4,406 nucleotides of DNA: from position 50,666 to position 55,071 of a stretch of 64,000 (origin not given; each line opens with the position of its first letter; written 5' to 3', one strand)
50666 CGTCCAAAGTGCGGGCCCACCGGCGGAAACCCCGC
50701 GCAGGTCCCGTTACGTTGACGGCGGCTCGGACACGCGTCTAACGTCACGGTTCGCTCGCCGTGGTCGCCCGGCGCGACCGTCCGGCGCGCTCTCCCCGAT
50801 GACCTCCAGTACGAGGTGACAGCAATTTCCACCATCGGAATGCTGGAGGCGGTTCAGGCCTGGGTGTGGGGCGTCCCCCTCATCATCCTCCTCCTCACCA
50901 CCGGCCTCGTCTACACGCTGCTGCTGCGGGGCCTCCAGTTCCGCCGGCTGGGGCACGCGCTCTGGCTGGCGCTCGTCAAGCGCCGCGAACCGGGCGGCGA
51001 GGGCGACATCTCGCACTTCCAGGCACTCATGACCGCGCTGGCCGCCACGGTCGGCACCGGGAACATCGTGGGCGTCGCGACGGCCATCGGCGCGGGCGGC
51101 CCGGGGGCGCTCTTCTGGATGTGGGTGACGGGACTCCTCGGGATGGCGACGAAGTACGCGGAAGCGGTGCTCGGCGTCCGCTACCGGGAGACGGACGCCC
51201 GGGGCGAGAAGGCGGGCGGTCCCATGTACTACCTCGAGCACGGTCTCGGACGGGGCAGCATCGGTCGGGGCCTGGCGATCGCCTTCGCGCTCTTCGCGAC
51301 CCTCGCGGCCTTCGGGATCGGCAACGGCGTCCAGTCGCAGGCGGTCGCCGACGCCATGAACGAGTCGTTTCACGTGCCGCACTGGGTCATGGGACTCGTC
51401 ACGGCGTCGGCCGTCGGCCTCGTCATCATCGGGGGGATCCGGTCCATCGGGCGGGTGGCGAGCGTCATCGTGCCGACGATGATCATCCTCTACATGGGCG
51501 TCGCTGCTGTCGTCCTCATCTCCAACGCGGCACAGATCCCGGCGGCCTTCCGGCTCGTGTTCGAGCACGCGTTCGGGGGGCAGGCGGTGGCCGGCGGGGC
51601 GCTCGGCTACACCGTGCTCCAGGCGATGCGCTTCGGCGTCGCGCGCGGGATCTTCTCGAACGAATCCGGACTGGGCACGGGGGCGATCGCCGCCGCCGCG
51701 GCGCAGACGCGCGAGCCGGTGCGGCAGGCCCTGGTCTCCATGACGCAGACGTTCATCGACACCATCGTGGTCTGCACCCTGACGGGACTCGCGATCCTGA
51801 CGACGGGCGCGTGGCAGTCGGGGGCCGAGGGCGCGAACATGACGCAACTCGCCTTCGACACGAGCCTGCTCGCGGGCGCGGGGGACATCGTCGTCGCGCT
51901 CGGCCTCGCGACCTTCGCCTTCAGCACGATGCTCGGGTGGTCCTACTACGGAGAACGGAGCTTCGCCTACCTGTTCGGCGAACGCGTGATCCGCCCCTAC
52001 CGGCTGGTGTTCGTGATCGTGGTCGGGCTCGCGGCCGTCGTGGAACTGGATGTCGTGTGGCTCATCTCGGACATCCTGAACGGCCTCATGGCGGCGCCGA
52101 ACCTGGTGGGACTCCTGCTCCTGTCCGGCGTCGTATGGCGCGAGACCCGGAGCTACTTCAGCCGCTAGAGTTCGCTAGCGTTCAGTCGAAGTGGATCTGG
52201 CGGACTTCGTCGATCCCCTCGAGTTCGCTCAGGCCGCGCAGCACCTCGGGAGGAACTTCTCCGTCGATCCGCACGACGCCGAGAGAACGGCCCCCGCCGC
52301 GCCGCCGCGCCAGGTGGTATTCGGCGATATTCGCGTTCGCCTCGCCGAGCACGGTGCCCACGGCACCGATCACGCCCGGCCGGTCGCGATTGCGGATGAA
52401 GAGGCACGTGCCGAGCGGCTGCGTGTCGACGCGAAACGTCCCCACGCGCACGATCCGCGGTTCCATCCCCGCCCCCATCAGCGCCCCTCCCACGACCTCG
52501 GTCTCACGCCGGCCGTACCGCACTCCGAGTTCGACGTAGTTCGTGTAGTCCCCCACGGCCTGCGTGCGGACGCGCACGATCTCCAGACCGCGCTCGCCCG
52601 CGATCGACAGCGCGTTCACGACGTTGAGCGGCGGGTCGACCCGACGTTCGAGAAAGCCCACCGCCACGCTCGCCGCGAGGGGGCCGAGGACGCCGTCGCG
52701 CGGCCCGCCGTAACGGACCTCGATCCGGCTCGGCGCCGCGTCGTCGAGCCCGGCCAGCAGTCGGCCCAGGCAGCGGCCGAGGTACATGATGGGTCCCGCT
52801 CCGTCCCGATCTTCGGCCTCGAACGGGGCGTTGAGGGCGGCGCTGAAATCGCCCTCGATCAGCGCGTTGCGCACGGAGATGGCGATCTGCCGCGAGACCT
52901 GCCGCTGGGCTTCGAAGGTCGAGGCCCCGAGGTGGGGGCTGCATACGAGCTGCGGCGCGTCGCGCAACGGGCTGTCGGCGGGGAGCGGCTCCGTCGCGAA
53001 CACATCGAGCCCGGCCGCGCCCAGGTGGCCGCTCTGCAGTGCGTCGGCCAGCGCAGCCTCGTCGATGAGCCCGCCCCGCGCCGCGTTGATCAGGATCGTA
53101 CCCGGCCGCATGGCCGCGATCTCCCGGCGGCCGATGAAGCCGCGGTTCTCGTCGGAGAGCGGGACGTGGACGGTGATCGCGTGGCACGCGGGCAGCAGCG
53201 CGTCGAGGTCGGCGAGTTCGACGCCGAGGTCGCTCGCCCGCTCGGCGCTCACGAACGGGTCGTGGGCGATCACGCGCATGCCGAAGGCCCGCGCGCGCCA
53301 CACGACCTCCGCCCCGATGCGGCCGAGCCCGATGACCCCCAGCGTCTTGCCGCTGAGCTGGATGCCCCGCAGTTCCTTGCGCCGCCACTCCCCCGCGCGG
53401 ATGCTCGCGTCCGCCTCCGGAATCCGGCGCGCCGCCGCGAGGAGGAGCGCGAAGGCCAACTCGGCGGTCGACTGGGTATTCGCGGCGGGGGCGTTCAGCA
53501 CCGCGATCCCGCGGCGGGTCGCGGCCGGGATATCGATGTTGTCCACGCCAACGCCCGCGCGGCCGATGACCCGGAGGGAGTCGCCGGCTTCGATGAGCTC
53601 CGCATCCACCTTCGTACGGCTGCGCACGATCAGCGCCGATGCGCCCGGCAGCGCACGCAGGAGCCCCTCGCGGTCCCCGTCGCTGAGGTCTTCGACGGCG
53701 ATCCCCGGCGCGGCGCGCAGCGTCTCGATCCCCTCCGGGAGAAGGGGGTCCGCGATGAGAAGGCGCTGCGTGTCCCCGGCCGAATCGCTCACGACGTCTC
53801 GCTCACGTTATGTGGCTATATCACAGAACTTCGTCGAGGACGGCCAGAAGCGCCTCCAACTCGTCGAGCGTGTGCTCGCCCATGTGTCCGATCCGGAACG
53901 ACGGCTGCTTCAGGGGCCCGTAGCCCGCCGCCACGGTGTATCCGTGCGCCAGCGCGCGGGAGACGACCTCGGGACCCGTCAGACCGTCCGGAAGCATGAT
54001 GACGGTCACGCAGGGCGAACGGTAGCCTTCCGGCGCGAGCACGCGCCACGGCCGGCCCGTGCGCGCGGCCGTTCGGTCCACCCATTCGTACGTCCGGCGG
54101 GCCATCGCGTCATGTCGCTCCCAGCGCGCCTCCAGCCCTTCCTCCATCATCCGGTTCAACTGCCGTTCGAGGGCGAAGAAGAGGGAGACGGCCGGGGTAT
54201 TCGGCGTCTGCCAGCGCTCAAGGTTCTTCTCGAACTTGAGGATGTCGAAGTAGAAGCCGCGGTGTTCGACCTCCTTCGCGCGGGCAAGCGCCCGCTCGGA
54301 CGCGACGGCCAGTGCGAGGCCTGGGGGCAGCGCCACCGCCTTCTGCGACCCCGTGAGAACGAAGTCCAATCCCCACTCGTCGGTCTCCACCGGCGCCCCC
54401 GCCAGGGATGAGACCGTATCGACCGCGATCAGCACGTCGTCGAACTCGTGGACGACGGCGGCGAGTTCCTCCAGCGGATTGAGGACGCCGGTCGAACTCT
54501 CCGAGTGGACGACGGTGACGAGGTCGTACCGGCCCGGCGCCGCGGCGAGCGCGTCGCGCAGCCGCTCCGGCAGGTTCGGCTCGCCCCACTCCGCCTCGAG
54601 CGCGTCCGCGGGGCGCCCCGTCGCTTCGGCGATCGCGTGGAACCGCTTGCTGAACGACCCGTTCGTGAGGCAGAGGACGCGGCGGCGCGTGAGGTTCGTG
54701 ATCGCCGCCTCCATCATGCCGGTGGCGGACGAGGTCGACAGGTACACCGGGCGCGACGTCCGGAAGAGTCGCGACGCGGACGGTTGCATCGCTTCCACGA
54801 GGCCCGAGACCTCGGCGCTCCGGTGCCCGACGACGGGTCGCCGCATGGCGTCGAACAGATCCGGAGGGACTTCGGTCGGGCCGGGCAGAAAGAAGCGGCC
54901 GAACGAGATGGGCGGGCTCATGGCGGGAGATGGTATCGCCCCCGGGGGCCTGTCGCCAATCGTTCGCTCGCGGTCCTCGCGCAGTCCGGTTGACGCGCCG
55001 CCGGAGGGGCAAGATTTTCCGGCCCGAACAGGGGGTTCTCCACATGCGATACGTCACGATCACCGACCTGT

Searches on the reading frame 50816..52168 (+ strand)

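Call 26: search_protein_families(library=pfam, proteins=[window:50816-52168:+], max_evalue=0.0001)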
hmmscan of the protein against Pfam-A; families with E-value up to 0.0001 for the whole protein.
window:50816-52168:+ (450 aa): 1 family
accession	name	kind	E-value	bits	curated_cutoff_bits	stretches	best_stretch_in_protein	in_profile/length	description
PF01235.23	Na_Ala_symp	-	1.5e-136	456.2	24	1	57-449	5-381/392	Sodium:alanine symporter family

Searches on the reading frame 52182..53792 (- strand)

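Call 26: search_protein_families(library=pfam, proteins=[window:52182-53792:-], max_evalue=0.0001)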
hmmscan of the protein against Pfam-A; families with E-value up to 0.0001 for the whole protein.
window:52182-53792:- (536 aa): 4 families
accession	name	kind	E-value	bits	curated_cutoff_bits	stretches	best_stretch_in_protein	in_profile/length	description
PF02826.25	2-Hacid_dh_C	-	1.7e-62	210.4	25.1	1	114-289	1-178/178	D-isomer specific 2-hydroxyacid dehydrogenase, NAD binding domain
PF00389.36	2-Hacid_dh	-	5.6e-32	110.7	24.6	1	12-314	2-127/134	D-isomer specific 2-hydroxyacid dehydrogenase, catalytic domain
PF19304.4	PGDH_inter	-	2.9e-12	47.2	27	1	334-450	4-118/119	D-3-phosphoglycerate dehydrogenase intervening domain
PF01842.31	ACT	-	5.6e-08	32.9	27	1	464-524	3-64/66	ACT domain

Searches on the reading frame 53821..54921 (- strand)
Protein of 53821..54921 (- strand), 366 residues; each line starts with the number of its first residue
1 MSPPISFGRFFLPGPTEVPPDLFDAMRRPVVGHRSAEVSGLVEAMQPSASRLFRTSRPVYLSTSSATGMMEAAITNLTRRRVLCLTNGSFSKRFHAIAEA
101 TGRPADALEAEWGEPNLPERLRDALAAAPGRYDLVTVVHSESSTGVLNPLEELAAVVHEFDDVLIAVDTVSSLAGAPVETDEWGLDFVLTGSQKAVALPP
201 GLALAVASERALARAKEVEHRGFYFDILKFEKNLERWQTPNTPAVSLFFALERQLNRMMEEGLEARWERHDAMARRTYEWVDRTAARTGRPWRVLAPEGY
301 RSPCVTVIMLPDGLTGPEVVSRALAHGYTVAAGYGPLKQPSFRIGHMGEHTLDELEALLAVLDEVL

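Call 26: search_protein_families(library=pfam, proteins=[window:53821-54921:-], max_evalue=0.0001)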
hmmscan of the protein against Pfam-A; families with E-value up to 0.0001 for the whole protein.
window:53821-54921:- (366 aa): 1 family
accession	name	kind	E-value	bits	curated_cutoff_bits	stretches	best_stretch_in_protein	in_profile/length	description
PF00266.25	Aminotran_5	-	2.6e-18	66.6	21.5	1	63-282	67-292/371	Aminotransferase class-V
